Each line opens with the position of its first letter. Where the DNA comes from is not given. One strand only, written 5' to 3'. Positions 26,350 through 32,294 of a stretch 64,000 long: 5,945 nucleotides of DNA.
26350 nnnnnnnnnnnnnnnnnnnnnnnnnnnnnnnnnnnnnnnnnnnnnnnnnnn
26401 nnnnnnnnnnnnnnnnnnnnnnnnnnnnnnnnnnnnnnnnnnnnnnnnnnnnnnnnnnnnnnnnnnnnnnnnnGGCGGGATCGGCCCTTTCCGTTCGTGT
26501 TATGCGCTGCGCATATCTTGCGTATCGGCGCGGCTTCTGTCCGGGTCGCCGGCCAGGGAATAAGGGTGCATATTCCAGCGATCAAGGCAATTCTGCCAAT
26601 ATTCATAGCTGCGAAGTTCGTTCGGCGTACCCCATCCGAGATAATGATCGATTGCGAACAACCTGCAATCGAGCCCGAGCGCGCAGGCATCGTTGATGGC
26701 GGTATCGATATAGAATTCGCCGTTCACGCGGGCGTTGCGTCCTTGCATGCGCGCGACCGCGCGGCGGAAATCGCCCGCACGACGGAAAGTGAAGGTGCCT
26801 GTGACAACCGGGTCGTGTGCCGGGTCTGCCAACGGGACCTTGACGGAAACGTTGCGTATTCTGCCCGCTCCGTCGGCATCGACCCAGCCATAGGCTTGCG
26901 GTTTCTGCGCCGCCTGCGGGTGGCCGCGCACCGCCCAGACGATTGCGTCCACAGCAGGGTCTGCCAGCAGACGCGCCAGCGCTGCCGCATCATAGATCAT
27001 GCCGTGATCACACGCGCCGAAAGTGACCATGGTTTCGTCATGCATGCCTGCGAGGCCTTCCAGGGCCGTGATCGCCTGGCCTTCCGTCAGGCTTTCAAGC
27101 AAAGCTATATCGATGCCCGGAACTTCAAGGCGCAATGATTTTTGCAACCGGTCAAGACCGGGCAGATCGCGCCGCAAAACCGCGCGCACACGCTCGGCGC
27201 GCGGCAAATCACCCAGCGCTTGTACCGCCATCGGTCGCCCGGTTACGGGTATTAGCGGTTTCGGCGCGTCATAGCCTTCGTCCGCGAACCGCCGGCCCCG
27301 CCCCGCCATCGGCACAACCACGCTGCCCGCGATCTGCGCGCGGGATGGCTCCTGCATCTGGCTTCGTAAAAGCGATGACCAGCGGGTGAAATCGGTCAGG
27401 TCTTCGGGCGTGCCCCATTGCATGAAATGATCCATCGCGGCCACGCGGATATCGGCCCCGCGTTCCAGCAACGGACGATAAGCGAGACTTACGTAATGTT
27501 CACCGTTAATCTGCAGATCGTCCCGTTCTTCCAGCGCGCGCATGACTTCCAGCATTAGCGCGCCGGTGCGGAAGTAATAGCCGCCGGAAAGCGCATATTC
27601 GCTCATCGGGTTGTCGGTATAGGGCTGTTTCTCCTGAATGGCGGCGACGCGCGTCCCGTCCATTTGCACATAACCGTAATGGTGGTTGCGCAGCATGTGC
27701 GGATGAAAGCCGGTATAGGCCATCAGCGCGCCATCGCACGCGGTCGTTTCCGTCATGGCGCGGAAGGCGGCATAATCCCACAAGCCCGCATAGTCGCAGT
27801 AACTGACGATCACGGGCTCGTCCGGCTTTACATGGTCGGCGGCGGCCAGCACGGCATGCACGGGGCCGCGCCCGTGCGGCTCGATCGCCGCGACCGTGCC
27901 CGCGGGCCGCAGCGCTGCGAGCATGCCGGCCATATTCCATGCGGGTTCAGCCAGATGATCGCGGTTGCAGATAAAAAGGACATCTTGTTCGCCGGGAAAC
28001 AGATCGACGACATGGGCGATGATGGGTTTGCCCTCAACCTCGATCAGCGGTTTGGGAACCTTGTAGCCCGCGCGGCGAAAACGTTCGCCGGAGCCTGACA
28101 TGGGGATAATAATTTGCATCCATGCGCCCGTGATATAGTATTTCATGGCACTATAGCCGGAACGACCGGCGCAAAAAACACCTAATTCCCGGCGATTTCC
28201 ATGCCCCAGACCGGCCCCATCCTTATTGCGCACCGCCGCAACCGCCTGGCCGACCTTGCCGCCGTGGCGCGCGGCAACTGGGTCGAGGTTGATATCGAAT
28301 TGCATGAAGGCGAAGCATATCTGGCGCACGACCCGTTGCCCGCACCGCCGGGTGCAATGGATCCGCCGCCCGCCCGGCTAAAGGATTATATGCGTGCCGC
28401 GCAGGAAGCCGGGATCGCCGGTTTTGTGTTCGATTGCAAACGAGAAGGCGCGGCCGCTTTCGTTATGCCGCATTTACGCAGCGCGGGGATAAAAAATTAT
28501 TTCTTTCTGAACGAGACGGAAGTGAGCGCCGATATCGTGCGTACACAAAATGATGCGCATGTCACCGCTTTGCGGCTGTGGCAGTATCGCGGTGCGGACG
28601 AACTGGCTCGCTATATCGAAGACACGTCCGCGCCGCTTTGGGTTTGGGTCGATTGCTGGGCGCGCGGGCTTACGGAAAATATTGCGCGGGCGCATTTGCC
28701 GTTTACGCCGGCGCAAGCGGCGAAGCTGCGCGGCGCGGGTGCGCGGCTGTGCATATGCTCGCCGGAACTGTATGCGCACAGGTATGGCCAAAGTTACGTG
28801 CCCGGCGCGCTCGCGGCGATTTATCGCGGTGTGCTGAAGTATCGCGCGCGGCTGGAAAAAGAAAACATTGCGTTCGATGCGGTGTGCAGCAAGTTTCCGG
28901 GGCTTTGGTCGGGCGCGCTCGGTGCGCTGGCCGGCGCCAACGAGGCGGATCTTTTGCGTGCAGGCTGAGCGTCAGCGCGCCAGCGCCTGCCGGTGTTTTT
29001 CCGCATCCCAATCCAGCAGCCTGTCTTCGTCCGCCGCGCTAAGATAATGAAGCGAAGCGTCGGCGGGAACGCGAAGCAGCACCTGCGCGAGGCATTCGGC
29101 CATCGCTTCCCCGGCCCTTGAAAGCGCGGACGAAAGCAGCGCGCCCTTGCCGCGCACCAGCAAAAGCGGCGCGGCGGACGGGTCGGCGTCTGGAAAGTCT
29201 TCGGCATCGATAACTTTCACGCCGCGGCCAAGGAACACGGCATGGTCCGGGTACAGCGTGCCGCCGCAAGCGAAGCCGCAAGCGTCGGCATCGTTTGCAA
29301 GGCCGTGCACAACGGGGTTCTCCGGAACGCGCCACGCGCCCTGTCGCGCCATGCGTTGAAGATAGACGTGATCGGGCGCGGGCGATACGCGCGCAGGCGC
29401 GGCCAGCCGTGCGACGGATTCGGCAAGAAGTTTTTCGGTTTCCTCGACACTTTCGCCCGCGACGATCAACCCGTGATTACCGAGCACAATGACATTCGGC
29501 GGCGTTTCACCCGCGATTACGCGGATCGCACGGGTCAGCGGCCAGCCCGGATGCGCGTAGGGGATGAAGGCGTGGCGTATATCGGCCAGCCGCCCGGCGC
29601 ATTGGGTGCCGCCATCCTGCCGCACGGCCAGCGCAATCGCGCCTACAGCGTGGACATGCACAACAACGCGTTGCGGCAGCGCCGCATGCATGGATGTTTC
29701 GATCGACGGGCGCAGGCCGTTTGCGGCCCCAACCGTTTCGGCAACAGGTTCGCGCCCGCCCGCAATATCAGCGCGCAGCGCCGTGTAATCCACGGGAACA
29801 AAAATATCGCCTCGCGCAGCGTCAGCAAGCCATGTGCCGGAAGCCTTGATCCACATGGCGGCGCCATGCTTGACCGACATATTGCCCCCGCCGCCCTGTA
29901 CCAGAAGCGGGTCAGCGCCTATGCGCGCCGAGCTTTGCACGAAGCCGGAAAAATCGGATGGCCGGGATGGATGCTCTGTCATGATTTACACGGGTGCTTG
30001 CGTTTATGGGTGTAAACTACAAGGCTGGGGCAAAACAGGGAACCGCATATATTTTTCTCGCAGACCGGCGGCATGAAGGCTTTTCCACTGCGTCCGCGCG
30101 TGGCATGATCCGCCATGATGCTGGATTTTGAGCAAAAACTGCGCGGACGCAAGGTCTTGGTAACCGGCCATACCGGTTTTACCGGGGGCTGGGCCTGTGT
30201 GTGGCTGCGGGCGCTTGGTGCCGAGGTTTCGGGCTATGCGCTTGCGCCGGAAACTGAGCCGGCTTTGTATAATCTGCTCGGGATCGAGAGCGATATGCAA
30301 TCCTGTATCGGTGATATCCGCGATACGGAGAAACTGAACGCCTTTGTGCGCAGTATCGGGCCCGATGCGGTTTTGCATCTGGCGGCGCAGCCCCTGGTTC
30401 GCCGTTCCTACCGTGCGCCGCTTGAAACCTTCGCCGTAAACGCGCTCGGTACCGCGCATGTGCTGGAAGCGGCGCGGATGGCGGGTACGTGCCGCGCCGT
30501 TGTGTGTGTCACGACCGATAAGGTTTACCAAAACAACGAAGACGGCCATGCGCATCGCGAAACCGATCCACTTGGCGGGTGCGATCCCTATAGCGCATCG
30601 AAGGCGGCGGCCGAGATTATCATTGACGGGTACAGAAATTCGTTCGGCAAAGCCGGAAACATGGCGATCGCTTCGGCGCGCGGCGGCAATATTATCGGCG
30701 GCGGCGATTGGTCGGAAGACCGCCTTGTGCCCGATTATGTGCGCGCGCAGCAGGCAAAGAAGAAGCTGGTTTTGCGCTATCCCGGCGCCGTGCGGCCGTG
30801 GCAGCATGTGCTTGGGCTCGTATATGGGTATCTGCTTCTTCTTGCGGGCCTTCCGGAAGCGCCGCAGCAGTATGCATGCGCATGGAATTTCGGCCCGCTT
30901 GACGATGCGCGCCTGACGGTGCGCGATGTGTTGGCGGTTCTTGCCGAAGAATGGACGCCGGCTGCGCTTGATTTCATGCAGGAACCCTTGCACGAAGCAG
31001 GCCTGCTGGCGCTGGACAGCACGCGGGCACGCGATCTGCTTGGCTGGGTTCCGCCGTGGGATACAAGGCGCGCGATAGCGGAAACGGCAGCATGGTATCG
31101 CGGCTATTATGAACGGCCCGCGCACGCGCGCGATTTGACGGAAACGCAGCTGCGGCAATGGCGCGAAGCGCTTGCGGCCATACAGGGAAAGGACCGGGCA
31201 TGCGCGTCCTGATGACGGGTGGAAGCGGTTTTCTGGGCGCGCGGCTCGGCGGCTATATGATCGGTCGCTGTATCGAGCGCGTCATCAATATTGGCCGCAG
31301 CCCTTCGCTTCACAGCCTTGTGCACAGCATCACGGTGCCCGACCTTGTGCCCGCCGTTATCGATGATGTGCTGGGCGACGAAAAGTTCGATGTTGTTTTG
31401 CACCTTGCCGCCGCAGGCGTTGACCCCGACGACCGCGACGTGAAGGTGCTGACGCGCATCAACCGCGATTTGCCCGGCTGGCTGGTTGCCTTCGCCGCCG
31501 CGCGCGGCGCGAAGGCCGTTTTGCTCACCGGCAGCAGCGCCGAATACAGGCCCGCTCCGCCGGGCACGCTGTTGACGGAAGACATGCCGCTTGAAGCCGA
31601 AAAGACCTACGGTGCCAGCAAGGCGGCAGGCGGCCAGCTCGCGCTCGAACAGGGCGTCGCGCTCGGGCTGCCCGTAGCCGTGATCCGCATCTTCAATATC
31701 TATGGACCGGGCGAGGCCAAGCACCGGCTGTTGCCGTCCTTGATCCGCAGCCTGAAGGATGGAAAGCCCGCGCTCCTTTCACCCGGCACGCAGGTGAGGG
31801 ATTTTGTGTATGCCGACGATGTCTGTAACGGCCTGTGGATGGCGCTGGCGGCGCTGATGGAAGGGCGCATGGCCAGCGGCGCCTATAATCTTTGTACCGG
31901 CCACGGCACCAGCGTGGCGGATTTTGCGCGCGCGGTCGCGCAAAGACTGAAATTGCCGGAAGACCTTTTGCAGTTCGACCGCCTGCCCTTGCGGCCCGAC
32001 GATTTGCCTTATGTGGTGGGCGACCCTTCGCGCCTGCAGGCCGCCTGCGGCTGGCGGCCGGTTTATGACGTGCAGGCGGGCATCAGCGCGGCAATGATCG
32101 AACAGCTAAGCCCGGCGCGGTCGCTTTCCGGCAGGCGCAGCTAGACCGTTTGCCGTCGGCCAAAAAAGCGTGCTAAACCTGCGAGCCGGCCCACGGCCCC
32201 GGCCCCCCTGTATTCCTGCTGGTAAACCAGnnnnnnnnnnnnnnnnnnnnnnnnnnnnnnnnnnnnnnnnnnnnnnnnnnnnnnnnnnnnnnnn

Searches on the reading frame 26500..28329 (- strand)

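Call 13: search_protein_families(library=pfam, proteins=[window:26500-28329:-], max_evalue=0.001)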
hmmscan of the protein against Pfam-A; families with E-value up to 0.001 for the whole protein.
window:26500-28329:- (609 aa): 3 families
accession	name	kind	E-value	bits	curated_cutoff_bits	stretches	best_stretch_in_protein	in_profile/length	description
PF12804.13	NTP_transf_3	-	7.7e-18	65.6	27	2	77-213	5-131/160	MobA-like NTP transferase domain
PF00483.29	NTP_transferase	-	2e-17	64.1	21.2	1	77-277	6-203/245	Nucleotidyl transferase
PF01128.25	IspD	-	8.2e-07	29.4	27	0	72-117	2-44/221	2-C-methyl-D-erythritol 4-phosphate cytidylyltransferase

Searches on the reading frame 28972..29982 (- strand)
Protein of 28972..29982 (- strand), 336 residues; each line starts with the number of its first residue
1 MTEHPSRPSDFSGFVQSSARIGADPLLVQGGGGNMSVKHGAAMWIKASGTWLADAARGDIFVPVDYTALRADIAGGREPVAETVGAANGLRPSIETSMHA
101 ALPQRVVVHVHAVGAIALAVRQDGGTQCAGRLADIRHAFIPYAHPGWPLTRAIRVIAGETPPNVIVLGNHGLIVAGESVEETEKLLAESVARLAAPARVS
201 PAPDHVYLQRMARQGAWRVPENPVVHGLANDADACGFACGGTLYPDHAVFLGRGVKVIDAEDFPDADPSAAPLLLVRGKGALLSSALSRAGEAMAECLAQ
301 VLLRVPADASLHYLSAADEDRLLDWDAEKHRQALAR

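Call 13: search_protein_families(library=pfam, proteins=[window:28972-29982:-], max_evalue=0.001)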
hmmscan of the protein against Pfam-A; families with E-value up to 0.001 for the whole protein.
window:28972-29982:- (336 aa): 1 family
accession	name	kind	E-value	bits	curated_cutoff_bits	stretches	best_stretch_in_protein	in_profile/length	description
PF00596.27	Aldolase_II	-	7.2e-19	68.8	22.2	1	25-186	13-172/183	Class II Aldolase and Adducin N-terminal domain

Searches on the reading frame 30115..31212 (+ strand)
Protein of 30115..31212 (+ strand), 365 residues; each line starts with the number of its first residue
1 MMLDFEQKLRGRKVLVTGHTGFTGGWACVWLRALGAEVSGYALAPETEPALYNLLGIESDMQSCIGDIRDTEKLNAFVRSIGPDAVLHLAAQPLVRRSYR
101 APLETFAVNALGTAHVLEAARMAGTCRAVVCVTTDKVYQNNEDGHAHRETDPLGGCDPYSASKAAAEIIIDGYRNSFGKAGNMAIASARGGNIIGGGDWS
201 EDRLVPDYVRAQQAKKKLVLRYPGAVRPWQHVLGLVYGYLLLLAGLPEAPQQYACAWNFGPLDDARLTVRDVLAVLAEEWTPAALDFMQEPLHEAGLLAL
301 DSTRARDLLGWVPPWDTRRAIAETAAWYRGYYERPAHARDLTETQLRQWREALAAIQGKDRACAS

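Call 13: search_protein_families(library=pfam, proteins=[window:30115-31212:+], max_evalue=0.001)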
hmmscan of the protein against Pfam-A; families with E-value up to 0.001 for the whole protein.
window:30115-31212:+ (365 aa): 6 families
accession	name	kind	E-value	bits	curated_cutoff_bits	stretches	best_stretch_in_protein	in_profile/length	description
PF16363.11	GDP_Man_Dehyd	-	4.3e-34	118.9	27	1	15-323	1-331/332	GDP-mannose 4,6 dehydratase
PF01370.27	Epimerase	-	1.7e-32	113.2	20.9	1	14-245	1-227/240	NAD dependent epimerase/dehydratase family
PF02719.21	Polysacc_synt_2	-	4.8e-13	49.4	20.2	1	37-195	22-173/293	Polysaccharide biosynthesis protein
PF04321.23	RmlD_sub_bind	-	1.3e-10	41.3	27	1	14-171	3-137/287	RmlD substrate binding domain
PF01073.25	3Beta_HSD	-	1.7e-09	37.6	22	1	15-217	1-205/280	3-beta hydroxysteroid dehydrogenase/isomerase family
PF07993.18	NAD_binding_4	-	0.00015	21.5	20.1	1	84-175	90-193/258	Male sterility protein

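Call 79: search_protein_families(library=ncbifam, proteins=[window:30115-31212:+], max_evalue=1e-8)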
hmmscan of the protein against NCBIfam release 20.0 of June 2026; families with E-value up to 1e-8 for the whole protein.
window:30115-31212:+ (365 aa): 13 families
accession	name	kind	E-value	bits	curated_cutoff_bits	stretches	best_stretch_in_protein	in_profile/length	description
TIGR02622.1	CDP_4_6_dhtase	equivalog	9.8e-126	419.6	278.45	1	10-349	3-351/352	CDP-glucose 4,6-dehydratase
TIGR01181.1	dTDP_gluc_dehyt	equivalog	1.3e-28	100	365.1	1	13-330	1-313/321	dTDP-glucose 4,6-dehydratase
TIGR01179.1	galE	equivalog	2.4e-19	69.4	262.3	1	13-176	1-162/332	UDP-glucose 4-epimerase GalE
TIGR04180.1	EDH_00030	hypoth_equivalog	1.6e-17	63.5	475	1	14-195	1-177/297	NAD-dependent 4,6-dehydratase LegB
TIGR01472.1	gmd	equivalog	3.6e-14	52.7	415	1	15-256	4-250/342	GDP-mannose 4,6-dehydratase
TIGR01214.1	rmlD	equivalog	9.3e-12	44.6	224.05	1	66-172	34-137/285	dTDP-4-dehydrorhamnose reductase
TIGR03466.1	HpnA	hypoth_equivalog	1.1e-11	44.2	367.65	1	13-170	2-152/327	hopanoid-associated sugar epimerase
NF042422.1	oxyalk_red_OleD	equivalog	1.4e-11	44.3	580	1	13-218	2-191/329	2-alkyl-3-oxoalkanoate reductase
NF007582.0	PRK10217.1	equivalog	6.9e-11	41.8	698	1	12-219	2-215/355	dTDP-glucose 4,6-dehydratase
NF042423.1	oxyalk_red_Shew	equivalog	8.1e-11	41.6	580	1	11-219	8-198/331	2-alkyl-3-oxoalkanoate reductase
NF052578.1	StrlDmthSdmBMthl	equivalog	4.6e-10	39.8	600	0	14-167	3-148/328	sterol demethylase protein SdmB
NF007956.0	PRK10675.1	subfamily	2e-09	37.1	394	1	13-172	2-162/338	UDP-glucose 4-epimerase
NF007490.0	PRK10084.1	subfamily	2.3e-09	36.7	649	0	66-181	57-189/361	dTDP-glucose 4,6-dehydratase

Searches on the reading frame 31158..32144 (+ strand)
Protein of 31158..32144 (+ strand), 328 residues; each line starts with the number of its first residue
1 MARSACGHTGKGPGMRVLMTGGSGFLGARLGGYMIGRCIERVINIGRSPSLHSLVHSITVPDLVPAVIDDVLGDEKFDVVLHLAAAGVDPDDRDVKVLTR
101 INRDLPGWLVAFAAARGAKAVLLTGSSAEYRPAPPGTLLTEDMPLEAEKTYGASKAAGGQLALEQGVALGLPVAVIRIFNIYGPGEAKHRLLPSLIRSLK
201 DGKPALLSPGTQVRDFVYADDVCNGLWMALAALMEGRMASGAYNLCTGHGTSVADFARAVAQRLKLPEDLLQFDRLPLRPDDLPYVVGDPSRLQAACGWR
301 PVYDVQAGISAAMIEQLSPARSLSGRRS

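Call 13: search_protein_families(library=pfam, proteins=[window:31158-32144:+], max_evalue=0.001)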
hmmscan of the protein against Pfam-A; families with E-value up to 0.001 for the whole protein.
window:31158-32144:+ (328 aa): 5 families
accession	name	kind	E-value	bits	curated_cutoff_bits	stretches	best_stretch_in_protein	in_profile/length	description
PF01370.27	Epimerase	-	7e-35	121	20.9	1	17-237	1-232/240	NAD dependent epimerase/dehydratase family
PF16363.11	GDP_Man_Dehyd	-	5.5e-22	79.1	27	1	18-310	1-330/332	GDP-mannose 4,6 dehydratase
PF04321.23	RmlD_sub_bind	-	4.2e-10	39.6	27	1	15-268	1-235/287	RmlD substrate binding domain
PF07993.18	NAD_binding_4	-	3.5e-05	23.5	20.1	0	75-183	87-209/258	Male sterility protein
PF01073.25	3Beta_HSD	-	0.00011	21.7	22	0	171-236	171-235/280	3-beta hydroxysteroid dehydrogenase/isomerase family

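Call 79: search_protein_families(library=ncbifam, proteins=[window:31200-32144:+], max_evalue=1e-8)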
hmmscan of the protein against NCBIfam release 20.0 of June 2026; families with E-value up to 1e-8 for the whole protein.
window:31200-32144:+ (314 aa): 8 families
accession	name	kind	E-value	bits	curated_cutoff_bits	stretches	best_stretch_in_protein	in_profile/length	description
TIGR01181.1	dTDP_gluc_dehyt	equivalog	1.1e-24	87.2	365.1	1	2-298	1-307/321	dTDP-glucose 4,6-dehydratase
TIGR01179.1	galE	equivalog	1.9e-20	73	262.3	1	196-291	222-314/332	UDP-glucose 4-epimerase GalE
TIGR04180.1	EDH_00030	hypoth_equivalog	8.2e-20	71.1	475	1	61-289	69-296/297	NAD-dependent 4,6-dehydratase LegB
TIGR02197.1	heptose_epim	equivalog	1.9e-15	56.9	274.6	1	3-295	1-306/316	ADP-glyceromanno-heptose 6-epimerase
NF007490.0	PRK10084.1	subfamily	6.4e-13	48.4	649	1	123-233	153-260/361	dTDP-glucose 4,6-dehydratase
NF007582.0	PRK10217.1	equivalog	1.2e-10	41.1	698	0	124-232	147-252/355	dTDP-glucose 4,6-dehydratase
NF007956.0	PRK10675.1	subfamily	1.2e-10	41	394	0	195-287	226-314/338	UDP-glucose 4-epimerase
NF042422.1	oxyalk_red_OleD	equivalog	3.5e-09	36.5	580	1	1-244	1-244/329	2-alkyl-3-oxoalkanoate reductase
